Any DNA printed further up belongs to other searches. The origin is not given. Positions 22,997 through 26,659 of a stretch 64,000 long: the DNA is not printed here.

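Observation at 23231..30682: AddB-like / AddA-like nucleases with a third Cas4-like PD-(D/E)XK Fe-S nuclease appended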

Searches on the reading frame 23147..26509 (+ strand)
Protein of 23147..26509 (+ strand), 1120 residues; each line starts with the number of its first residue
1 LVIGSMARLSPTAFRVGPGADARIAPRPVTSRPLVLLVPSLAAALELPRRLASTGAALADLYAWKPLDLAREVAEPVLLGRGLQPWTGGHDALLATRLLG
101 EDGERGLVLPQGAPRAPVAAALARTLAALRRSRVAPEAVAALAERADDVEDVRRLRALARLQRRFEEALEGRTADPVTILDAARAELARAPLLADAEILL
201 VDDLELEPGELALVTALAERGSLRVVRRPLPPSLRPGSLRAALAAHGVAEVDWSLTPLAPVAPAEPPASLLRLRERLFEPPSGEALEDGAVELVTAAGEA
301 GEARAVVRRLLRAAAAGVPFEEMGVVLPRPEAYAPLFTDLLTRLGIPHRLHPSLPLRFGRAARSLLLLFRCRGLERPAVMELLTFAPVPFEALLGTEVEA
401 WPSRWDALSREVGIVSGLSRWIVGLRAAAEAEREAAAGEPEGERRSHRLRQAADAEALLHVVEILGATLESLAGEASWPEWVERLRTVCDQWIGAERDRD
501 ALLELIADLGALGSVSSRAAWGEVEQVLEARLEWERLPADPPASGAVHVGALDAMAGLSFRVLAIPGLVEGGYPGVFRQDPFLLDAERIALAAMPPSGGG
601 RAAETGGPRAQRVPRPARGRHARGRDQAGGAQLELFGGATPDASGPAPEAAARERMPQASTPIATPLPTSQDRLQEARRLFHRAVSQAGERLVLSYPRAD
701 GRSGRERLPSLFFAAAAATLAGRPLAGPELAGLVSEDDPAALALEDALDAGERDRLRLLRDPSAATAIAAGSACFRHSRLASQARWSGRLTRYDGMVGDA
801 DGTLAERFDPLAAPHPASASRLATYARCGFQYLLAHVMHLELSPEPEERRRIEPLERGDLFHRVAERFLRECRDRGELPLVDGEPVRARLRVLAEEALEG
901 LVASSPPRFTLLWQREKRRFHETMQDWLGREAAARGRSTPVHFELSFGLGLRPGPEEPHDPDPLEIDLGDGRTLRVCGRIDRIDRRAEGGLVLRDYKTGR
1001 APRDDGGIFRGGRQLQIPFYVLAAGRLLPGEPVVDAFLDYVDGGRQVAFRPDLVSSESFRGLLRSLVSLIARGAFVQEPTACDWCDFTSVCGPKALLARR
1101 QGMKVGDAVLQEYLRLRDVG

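Call 6: search_protein_families(library=pfam, proteins=[window:23147-26509:+], max_evalue=0.01)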
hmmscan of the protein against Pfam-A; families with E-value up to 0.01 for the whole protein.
window:23147-26509:+ (1120 aa): 2 families
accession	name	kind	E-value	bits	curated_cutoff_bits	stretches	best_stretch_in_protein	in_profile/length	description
PF12705.13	PDDEXK_1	-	3.9e-36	125.7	22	1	817-1091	2-246/247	PD-(D/E)XK nuclease superfamily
PF21445.3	ADDB_N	-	0.0098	15.5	26.6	0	111-219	108-222/290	ADDB, N-terminal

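Call 7: search_protein_families(library=ncbifam, proteins=[window:23147-26509:+], max_evalue=0.01)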
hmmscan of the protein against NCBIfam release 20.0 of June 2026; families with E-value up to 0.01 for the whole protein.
window:23147-26509:+ (1120 aa): 6 families
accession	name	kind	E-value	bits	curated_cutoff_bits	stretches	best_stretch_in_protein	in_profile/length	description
TIGR02773.1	addB_Gpos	equivalog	2.5e-15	55.2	903.7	1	817-1020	784-980/1159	helicase-exonuclease AddAB subunit AddB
TIGR03623.1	TIGR03623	subfamily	3.9e-11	41.9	299.6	1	822-1024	605-784/876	probable DNA repair protein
TIGR02786.1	addB_alphas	equivalog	8.5e-10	37.4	486.5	1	847-1017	780-922/1024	double-strand break repair protein AddB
TIGR01450.1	recC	equivalog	1.1e-07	30.2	582.9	1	417-575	508-668/1063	exodeoxyribonuclease V subunit gamma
TIGR02774.1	rexB_recomb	equivalog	1.6e-05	23.5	718.35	1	964-1027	867-930/1076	ATP-dependent nuclease subunit B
TIGR00372.1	cas4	equivalog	0.0084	16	65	0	974-1092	66-179/180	CRISPR-associated protein Cas4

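Call 29: search_protein_families(library=padloc, proteins=[window:23231-26509:+], max_evalue=0.01)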
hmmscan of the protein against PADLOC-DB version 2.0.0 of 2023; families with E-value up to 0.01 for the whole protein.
window:23231-26509:+ (1092 aa): 4 families
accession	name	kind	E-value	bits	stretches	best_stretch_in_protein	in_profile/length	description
PDLC02410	Aga_Cas4-like_Nuc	-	0.00054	17.8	0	934-1011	121-187/255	Class II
PDLC00943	Cas4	-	0.0021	16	0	946-1064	66-179/180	CRISPR-associated protein Cas4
PDLC01747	Cas1g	-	0.0027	14.4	0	945-1070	60-183/523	-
PDLC01447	Cas4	-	0.0031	16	1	943-1066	49-160/161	"CAS-I,CAS-II,CAS-III,CAS-IV,CAS-V,CAS-VI; acquisition_associated"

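Call 60: search_solved_structures(query=window:23231-26506:+, max_evalue=0.01)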
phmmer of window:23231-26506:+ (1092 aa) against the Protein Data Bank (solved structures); distinct sequences matched with E-value up to 0.01: 1.
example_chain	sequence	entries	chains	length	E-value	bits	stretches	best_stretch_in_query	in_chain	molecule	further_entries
3u44_B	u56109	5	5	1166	8.3e-07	30.8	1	642-976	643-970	ATP-dependent helicase/deoxyribonuclease subunit B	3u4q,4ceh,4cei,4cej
